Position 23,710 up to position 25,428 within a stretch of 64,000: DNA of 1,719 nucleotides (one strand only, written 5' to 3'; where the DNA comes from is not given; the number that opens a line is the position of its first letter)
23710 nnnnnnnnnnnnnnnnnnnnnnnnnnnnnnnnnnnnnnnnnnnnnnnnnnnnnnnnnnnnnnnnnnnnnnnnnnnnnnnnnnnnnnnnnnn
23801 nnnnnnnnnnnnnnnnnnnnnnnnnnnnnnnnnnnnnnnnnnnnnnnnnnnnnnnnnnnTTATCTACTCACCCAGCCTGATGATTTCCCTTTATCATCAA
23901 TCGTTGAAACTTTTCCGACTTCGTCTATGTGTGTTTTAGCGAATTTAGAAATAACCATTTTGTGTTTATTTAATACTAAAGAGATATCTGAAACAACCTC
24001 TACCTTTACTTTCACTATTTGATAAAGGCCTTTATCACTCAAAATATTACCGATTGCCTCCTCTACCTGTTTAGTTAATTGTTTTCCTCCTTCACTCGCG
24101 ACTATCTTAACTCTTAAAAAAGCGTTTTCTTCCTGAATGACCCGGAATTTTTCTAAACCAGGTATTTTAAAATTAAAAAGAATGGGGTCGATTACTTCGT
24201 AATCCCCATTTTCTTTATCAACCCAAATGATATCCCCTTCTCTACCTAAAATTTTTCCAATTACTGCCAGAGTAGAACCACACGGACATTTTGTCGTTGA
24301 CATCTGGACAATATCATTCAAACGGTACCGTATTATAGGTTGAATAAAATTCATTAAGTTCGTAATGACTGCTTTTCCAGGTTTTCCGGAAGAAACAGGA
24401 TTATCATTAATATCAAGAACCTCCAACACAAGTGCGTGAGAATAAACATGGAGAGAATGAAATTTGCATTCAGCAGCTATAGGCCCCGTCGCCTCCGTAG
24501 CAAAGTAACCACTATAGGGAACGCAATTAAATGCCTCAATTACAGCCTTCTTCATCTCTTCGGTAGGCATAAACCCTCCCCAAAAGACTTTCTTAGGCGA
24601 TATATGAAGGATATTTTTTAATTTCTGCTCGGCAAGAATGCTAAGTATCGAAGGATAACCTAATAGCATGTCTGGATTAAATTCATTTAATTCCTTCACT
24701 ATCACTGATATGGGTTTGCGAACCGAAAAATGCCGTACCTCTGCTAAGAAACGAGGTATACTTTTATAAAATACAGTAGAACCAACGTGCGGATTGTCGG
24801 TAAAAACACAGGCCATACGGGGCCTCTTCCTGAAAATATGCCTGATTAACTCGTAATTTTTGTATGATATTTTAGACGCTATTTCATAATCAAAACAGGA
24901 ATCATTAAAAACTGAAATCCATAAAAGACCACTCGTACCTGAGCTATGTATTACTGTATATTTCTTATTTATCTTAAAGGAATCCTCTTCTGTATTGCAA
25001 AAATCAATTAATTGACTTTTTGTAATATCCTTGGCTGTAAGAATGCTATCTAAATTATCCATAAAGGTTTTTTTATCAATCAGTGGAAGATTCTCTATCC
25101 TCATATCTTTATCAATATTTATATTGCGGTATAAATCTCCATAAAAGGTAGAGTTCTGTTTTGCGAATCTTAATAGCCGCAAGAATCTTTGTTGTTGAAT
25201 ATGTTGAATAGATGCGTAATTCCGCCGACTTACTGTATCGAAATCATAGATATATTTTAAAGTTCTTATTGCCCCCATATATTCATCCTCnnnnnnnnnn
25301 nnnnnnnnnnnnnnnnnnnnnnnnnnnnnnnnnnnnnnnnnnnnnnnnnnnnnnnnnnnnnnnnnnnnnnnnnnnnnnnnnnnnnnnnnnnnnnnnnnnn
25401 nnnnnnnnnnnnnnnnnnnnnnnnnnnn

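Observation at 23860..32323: LuxC/LuxE (acyl-CoA reductase and acyl-protein synthetase) pair without luciferase, embedded with CapK-like ligase, heparinase II/III-like, GT1 and M20 amidohydrolase genes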

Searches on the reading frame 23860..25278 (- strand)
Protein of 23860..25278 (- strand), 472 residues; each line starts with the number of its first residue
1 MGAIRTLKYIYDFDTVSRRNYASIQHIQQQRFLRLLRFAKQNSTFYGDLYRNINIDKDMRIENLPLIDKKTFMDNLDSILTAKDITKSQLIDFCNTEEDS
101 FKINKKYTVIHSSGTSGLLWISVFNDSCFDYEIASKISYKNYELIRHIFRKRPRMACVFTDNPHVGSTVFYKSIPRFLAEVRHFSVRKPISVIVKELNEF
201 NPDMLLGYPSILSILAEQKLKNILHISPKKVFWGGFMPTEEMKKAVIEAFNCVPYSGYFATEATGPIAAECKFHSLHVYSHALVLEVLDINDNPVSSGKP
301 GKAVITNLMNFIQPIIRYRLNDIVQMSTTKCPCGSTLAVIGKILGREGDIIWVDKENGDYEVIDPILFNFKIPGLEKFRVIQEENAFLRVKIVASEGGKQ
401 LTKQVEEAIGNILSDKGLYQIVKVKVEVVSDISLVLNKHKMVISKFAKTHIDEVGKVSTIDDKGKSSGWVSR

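Call 3: search_protein_families(library=pfam, proteins=[window:23860-25278:-], max_evalue=0.01)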
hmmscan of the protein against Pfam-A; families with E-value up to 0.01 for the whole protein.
window:23860-25278:- (472 aa): 0 families

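Call 4: search_protein_families(library=ncbifam, proteins=[window:23860-25278:-], max_evalue=0.01)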
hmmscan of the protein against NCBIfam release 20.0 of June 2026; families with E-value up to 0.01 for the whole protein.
window:23860-25278:- (472 aa): 8 families
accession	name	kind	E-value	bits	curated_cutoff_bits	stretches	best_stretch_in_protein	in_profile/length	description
TIGR02304.1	aden_form_hyp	equivalog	1.7e-34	119.6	251.9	1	22-403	22-386/430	F390 synthetase-related protein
NF045666.1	DVU1553_fam_AMP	equivalog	1.1e-28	100.3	300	1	19-346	18-330/331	DVU_1553 family AMP-dependent CoA ligase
NF053551.1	FlxY_rubin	equivalog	1.1e-22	80.4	520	2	241-416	217-390/424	flexirubin biosynthesis putative acyl-CoA ligase FlxY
NF041878.1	paak_haloarch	equivalog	3.8e-19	68.6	700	1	201-371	172-349/427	phenylacetate--CoA ligase PaaK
NF041217.1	BagE_FevW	exception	7.3e-14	51.5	800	1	242-355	207-319/424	bagremycin/ferroverdin synthetase BagE/FevW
TIGR02155.1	PA_CoA_ligase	equivalog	7.1e-10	38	646.3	1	195-353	161-323/422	phenylacetate--CoA ligase PaaK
TIGR03335.1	F390_ftsA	equivalog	7e-08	31.6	458.7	1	227-355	205-337/445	coenzyme F390 synthetase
NF041596.1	fum_diaprop_lig_DdaG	equivalog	1.6e-06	27.4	700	1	68-351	23-298/390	fumarate--(S)-2,3-diaminopropanoate ligase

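Call 35: find_homologous_proteins(query=window:23860-25278:-, max_evalue=0.00001)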
Query window:23860-25278:- (472 aa): 83 proteins with E <= 0.00001 among 6313 candidates.
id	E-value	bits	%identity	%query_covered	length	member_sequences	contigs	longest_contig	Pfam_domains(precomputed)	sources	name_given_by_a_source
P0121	3.0e-286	967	94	96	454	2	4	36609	-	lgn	-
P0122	3.0e-279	944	89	100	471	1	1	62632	-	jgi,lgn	-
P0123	1.2e-219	748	76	92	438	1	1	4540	-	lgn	-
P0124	1.4e-219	747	74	95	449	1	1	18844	-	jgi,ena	-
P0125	5.3e-179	614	64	94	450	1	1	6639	-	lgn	-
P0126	8.2e-176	603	58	95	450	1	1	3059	-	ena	-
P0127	2.2e-169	582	58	95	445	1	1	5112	PF27533.1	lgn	-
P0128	4.0e-165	568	56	94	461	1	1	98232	PF00501.35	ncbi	ncbi:phenylacetate--CoA ligase family protein [Candidatus Omnitrophota bacterium]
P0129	2.8e-162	559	56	96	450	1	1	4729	-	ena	-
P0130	1.5e-148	513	52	86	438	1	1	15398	-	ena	-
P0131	7.8e-138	478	48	95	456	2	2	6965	-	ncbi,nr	ncbi:MAG: hypothetical protein NC822_05140 [Candidatus Omnitrophica bacterium]|nr:hypothetical prote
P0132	9.7e-125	435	46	94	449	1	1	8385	-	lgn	-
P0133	5.6e-50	188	31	92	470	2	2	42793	PF27533.1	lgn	-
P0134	2.4e-38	150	30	82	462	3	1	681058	PF00501.35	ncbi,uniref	ncbi:phenylacetate--CoA ligase family protein [Haloarchaeobius sp. TZWSO28]|uniref:phenylacetate--Co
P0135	8.4e-36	142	33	70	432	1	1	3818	PF00501.35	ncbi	ncbi:MAG: F390 synthetase-related protein, partial [Promethearchaeota archaeon]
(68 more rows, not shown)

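Call 36: find_encoding_contigs(protein=P0124, flank=10000, max_places=1)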
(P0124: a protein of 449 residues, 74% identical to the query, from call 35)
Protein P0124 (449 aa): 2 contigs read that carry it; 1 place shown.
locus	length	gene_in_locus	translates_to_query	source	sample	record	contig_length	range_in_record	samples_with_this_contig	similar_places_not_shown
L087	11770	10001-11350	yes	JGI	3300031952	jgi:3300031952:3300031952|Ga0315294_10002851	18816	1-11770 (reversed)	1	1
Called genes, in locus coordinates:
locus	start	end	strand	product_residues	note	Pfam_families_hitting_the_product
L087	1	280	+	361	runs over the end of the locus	PF04015:DUF362, PF13237:Fer4_10, PF25160:LdpA_Fe-S-bd (faint), PF00037:Fer4 (weak), PF12838:Fer4_7 (weak), PF13187:Fer4_9 (weak), PF13484:Fer4_16 (faint), PF14697:Fer4_21 (weak)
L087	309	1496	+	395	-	PF01546:Peptidase_M20, PF07687:M20_dimer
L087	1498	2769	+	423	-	PF00278:Orn_DAP_Arg_deC, PF02784:Orn_Arg_deC_N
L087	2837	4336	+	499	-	-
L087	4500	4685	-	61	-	-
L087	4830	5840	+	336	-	PF04055:Radical_SAM, PF13186:SPASM (weak)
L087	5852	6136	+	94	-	-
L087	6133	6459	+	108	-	-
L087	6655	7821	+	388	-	-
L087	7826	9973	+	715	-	PF16889:Hepar_II_III_N, PF07940:Hepar_II_III_C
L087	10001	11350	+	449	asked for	-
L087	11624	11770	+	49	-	?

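Call 37: find_encoding_contigs(protein=P0130, flank=10000, max_places=1)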
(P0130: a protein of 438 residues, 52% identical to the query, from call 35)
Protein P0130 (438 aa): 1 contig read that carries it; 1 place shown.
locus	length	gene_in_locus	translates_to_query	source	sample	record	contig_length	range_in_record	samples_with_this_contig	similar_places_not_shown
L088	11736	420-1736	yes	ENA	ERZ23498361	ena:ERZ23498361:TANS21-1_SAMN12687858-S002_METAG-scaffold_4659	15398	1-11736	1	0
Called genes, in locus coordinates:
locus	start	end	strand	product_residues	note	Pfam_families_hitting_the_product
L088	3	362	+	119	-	?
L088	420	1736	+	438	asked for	-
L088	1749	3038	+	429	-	PF02321:OEP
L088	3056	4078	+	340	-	PF25973:BSH_CzcB, PF25990:Beta-barrel_YknX, PF25967:RND-MFP_C (weak), PF25975:CzcB_C, PF25989:YknX_C (weak)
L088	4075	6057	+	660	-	PF00005:ABC_tran, PF13304:AAA_21 (faint), PF12704:MacB_PCD, PF02687:FtsX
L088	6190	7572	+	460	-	PF09587:PGA_cap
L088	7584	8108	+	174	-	-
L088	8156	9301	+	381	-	PF13506:Glyco_transf_21, PF00535:Glycos_transf_2, PF13641:Glyco_tranf_2_3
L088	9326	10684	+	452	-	PF00534:Glycos_transf_1 (weak)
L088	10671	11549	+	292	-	-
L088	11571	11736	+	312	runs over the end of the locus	PF00535:Glycos_transf_2, PF10111:Glyco_tranf_2_2, PF13641:Glyco_tranf_2_3, PF13632:Glyco_trans_2_3 (weak)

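Call 38: find_encoding_contigs(protein=P0133, flank=10000, max_places=1)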
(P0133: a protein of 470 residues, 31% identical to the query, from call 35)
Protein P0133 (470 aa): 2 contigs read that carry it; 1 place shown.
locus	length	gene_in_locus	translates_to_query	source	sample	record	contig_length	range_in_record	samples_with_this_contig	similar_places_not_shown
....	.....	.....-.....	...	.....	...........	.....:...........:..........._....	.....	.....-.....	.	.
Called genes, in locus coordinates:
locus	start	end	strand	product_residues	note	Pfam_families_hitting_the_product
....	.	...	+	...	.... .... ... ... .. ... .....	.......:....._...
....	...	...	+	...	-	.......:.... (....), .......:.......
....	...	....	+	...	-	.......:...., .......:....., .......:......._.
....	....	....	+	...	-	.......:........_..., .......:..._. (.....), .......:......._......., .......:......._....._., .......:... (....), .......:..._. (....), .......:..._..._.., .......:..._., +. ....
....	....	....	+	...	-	-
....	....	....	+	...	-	-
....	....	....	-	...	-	-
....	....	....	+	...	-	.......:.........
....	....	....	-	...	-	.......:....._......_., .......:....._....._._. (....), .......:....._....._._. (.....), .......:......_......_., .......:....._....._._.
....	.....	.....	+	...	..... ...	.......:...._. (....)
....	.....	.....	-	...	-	-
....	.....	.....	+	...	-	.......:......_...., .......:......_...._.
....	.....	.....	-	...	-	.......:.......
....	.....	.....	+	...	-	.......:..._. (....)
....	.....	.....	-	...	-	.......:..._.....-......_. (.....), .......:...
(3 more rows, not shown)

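Call 43: search_solved_structures(query=window:23860-25278:-, max_evalue=0.01)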
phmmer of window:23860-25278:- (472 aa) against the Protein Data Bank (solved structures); distinct sequences matched with E-value up to 0.01: 8.
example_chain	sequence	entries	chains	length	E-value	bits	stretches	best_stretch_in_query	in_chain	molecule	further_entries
4r1l_A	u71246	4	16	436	1.4e-16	63.4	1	226-373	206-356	Phenylacetate-coenzyme A ligase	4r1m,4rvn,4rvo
6wuq_A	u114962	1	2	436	4.5e-13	51.9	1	232-366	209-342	AjiA1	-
9s3l_A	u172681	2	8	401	1.3e-12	50.3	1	164-373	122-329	Phenylacetate-CoA ligase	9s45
6siw_A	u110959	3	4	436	1.6e-11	46.7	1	232-349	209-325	PaaK-like ligase (AMP-dependent synthetase and ligase) | AMP-dependent synthetase and ligase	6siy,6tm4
6siw_B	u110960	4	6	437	1.6e-11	46.7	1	232-349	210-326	PaaK-like ligase (AMP-dependent synthetase and ligase) | AMP-dependent synthetase and ligase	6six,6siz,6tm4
2y27_A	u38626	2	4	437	4e-05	25.7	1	195-353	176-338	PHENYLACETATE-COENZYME A LIGASE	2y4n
2y4o_A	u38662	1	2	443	0.0006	21.8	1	195-357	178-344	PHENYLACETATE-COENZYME A LIGASE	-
6hdw_A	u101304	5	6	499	0.0024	19.8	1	193-387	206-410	2-hydroxyisobutyryl-CoA synthetase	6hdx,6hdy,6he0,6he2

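Call 45: find_related_loci(query=A2, collection=metagenome_contigs, flank=10000)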
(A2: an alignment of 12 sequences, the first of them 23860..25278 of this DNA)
Query A2 (472 aa) in metagenome_contigs; peptide patterns used: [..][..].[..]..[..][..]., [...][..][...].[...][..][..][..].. (x = any residue, [..] = any of these).
225 stretches matched a pattern; 18 encode a relative of the query (tblastn E <= 1e-3); 18 distinct loci.
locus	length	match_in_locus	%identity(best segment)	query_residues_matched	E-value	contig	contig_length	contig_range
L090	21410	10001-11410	89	1-470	0e+0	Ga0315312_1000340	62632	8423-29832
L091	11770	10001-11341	74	1-447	0e+0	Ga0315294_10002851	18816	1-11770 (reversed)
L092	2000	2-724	80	232-472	3e-138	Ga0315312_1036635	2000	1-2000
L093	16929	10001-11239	28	19-451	4e-32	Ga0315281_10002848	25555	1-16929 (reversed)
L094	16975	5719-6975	27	7-447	6e-31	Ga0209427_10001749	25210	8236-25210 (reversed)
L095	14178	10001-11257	27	7-447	9e-31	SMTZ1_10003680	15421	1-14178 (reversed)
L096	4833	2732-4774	26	22-445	1e-28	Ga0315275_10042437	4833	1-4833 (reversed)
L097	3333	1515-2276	28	190-445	1e-26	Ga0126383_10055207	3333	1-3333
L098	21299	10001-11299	28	9-445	6e-25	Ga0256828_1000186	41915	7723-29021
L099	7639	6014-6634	33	190-396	1e-24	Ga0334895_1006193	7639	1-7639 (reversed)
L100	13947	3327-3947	33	190-396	1e-24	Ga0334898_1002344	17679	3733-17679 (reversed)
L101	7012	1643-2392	31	193-445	1e-23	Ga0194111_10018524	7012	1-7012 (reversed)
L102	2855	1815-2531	28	204-447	6e-21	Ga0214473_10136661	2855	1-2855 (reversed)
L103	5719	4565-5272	27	207-447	3e-20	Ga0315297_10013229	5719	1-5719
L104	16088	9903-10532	30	197-414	2e-19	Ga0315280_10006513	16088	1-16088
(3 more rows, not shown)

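Call 48: search_protein_families(library=pfam, proteins=[window:23860-25278:-], max_evalue=5)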
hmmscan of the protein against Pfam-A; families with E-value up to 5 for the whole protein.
window:23860-25278:- (472 aa): 2 families
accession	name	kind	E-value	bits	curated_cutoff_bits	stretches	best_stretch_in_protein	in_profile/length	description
PF16590.10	ESP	-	0.03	15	22.7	1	64-111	42-89/91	Exocrine gland-secreting peptide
PF23719.1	VapB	-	0.16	12.5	27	1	15-52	24-61/97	Antitoxin VapB-like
